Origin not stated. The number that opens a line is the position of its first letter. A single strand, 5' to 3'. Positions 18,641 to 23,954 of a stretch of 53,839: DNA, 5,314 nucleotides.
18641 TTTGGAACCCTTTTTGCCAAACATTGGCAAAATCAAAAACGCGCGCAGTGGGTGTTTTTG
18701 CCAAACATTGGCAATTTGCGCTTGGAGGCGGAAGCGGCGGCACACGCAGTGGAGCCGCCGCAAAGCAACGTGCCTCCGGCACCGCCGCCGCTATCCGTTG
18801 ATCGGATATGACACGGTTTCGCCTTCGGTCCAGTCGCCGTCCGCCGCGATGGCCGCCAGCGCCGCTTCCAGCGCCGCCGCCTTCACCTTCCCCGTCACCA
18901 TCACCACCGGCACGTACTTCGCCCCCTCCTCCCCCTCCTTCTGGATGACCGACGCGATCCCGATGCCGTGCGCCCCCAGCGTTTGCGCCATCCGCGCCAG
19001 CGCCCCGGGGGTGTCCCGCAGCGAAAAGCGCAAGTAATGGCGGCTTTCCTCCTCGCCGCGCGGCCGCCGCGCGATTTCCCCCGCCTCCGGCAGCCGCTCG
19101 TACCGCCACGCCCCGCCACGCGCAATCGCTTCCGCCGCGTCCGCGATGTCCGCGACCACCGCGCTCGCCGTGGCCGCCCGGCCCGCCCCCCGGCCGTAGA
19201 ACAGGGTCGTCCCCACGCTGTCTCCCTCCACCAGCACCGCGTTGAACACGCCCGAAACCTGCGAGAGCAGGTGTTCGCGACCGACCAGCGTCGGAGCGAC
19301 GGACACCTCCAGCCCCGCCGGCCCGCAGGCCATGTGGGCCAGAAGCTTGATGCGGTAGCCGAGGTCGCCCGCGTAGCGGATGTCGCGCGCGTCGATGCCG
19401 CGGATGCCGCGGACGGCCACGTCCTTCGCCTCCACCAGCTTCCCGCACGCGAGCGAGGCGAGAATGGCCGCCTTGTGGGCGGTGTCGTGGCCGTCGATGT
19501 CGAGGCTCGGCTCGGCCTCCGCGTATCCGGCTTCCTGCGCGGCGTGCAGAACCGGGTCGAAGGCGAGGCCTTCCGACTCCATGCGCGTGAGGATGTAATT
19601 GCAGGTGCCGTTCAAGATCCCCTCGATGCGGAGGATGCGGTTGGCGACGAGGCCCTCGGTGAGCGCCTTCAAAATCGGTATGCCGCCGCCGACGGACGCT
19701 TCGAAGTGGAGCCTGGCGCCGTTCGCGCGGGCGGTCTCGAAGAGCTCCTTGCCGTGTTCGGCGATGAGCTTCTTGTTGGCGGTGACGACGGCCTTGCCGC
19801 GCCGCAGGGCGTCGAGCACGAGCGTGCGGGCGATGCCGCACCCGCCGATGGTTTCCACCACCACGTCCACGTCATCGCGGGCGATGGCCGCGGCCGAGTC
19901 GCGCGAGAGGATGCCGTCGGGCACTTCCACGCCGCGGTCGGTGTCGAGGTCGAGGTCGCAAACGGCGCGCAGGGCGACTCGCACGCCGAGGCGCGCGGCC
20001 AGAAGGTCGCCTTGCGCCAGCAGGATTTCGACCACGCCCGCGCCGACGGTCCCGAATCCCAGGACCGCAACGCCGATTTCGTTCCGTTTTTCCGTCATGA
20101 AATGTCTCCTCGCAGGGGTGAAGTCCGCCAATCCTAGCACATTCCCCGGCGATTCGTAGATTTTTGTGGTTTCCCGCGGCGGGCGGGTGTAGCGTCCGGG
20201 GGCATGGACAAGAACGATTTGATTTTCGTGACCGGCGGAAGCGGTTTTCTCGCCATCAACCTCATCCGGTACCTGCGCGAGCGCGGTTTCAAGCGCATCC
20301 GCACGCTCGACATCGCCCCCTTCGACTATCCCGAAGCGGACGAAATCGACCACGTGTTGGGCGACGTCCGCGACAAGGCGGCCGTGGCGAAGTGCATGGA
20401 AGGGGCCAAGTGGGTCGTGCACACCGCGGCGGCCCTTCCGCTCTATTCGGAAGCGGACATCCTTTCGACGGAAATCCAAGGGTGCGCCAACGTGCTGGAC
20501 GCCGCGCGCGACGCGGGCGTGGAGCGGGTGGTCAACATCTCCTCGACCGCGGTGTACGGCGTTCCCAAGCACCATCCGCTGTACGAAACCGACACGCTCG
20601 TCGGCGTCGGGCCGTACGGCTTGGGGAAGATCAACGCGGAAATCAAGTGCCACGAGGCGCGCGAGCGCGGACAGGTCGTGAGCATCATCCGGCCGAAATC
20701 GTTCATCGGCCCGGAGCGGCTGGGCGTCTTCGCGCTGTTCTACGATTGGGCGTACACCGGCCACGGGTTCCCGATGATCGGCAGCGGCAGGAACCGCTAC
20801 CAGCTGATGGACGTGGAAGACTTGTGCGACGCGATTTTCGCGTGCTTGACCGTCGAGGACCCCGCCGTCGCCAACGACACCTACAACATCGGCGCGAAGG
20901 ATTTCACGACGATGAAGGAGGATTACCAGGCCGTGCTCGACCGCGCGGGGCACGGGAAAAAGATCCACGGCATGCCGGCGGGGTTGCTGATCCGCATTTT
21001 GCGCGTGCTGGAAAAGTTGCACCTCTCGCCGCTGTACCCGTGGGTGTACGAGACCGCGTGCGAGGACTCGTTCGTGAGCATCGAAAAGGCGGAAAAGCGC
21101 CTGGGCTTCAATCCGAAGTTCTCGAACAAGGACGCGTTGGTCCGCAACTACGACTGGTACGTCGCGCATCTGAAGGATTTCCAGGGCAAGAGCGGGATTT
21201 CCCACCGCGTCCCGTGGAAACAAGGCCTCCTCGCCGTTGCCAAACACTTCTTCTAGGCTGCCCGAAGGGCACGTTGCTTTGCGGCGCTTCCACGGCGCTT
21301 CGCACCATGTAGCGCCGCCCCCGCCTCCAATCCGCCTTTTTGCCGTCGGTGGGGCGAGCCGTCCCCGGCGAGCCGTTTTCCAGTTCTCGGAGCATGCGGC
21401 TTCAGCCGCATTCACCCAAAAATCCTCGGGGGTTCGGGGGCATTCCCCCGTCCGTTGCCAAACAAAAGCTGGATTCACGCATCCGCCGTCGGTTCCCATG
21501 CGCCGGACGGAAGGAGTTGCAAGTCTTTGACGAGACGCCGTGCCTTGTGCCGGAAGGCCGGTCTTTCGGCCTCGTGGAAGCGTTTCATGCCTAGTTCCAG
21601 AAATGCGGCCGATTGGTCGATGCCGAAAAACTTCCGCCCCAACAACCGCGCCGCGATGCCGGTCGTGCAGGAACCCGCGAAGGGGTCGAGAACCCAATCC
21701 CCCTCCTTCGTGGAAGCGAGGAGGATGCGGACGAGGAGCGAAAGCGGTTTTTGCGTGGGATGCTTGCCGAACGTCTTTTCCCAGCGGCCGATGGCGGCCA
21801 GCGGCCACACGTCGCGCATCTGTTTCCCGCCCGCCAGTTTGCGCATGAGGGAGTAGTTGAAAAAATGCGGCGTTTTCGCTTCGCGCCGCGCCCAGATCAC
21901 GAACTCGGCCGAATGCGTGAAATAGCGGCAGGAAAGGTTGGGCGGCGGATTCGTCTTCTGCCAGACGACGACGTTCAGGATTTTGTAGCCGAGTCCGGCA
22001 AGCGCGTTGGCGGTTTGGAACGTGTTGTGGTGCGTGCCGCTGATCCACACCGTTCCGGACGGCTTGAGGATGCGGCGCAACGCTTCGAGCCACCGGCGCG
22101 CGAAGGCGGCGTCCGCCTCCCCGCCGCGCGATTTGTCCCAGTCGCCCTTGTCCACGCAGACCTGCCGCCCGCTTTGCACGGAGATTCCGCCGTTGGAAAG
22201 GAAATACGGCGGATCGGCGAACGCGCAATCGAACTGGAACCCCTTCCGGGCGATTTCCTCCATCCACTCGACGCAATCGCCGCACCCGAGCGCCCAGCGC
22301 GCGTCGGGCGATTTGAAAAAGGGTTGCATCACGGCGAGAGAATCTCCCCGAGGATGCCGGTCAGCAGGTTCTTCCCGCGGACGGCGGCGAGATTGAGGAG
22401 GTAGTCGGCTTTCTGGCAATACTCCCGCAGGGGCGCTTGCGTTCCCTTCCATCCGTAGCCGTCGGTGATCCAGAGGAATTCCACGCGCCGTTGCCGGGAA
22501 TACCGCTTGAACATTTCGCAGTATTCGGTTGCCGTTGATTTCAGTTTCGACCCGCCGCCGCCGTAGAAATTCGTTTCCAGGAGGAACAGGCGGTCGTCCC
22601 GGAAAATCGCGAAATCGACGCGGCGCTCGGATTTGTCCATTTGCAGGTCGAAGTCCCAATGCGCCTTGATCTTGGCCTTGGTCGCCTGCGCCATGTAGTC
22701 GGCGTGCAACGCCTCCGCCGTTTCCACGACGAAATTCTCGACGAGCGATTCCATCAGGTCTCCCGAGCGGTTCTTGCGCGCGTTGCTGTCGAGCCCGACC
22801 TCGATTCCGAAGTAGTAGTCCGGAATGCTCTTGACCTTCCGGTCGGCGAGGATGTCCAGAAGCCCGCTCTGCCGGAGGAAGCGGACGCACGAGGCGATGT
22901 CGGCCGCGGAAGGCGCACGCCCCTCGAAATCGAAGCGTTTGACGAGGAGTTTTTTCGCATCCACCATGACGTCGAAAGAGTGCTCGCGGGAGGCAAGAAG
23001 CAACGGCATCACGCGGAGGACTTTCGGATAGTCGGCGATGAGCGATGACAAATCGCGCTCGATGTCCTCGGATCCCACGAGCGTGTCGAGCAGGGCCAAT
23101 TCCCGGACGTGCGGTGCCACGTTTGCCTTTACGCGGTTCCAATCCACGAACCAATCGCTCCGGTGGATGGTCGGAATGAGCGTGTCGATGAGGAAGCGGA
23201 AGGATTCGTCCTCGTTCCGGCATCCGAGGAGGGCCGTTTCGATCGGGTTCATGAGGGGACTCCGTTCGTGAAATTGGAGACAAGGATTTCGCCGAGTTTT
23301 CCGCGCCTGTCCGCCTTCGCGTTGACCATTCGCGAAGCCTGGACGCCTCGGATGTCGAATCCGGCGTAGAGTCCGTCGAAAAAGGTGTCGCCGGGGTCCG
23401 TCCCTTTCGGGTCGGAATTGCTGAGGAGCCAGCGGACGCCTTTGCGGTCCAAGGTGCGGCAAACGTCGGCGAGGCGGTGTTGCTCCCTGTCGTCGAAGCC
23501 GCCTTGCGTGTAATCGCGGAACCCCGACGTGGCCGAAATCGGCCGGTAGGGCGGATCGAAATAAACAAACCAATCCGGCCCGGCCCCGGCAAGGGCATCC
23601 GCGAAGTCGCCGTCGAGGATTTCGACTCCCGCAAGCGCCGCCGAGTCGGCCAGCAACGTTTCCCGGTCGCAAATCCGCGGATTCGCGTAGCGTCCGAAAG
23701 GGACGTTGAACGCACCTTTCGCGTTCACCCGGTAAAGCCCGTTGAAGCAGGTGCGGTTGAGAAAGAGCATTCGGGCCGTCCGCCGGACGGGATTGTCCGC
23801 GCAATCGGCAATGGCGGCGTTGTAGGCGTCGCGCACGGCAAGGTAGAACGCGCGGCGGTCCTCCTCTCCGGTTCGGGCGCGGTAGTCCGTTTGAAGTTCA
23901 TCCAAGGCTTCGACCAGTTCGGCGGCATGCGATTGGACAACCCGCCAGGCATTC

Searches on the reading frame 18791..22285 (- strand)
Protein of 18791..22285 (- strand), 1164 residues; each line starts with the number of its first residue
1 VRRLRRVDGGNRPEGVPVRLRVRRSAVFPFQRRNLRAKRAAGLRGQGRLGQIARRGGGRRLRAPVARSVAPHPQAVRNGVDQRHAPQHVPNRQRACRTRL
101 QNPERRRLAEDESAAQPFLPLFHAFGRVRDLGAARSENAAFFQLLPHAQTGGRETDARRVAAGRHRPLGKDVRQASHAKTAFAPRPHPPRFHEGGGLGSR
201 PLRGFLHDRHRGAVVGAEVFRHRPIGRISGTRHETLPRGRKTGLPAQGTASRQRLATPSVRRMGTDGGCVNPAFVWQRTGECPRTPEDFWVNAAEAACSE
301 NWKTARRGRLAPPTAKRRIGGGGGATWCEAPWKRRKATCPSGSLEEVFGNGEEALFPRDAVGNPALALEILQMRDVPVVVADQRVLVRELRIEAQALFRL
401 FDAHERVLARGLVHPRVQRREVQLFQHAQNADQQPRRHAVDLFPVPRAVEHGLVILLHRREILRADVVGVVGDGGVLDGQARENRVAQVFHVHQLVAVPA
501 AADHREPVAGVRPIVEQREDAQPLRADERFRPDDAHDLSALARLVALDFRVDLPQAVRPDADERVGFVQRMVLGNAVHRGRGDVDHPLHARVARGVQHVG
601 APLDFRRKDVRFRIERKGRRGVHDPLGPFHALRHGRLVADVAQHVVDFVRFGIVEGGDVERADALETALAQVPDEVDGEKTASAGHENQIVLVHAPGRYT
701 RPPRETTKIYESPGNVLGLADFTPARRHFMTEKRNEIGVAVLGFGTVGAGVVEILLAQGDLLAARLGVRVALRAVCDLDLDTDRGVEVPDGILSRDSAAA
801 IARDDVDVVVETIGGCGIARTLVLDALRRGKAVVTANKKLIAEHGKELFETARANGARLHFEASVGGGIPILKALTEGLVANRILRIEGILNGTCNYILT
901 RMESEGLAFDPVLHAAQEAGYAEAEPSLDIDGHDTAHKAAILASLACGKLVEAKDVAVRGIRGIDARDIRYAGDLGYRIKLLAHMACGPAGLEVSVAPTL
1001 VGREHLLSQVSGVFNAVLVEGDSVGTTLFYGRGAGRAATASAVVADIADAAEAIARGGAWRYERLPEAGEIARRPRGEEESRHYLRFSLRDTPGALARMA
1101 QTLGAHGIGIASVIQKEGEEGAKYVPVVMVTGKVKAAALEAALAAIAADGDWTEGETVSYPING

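Call 45: search_protein_families(library=pfam, proteins=[window:18791-22285:-], max_evalue=0.001)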
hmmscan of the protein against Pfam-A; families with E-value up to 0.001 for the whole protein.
window:18791-22285:- (1164 aa): 3 families
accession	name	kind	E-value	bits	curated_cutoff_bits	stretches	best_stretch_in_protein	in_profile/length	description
PF00742.24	Homoserine_dh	-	1e-61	208.2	22.9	1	870-1047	1-172/173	Homoserine dehydrogenase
PF03447.22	NAD_binding_3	-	7.6e-21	75.4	24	1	743-862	1-116/116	Homoserine dehydrogenase, NAD binding domain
PF01842.31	ACT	-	5.9e-09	36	27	1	1083-1147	1-65/66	ACT domain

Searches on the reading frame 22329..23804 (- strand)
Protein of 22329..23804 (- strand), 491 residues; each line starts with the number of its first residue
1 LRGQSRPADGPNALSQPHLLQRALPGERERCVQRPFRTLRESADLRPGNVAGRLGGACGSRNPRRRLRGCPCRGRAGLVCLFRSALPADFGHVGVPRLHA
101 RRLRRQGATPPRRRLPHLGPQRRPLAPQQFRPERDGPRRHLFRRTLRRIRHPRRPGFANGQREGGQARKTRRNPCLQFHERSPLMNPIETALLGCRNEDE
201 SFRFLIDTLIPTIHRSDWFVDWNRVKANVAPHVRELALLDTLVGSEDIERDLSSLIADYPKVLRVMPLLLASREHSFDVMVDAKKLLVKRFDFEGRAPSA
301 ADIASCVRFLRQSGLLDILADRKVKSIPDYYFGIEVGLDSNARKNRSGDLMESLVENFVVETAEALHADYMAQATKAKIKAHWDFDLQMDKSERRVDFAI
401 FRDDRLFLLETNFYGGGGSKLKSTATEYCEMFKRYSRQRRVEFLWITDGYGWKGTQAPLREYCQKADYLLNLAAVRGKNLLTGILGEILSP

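Call 45: search_protein_families(library=pfam, proteins=[window:22329-23804:-], max_evalue=0.001)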
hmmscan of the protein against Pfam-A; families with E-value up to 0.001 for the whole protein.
window:22329-23804:- (491 aa): 1 family
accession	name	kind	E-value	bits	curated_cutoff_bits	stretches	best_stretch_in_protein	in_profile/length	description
PF04556.18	DpnII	-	7e-84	281.9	23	1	202-476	2-272/278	DpnII restriction endonuclease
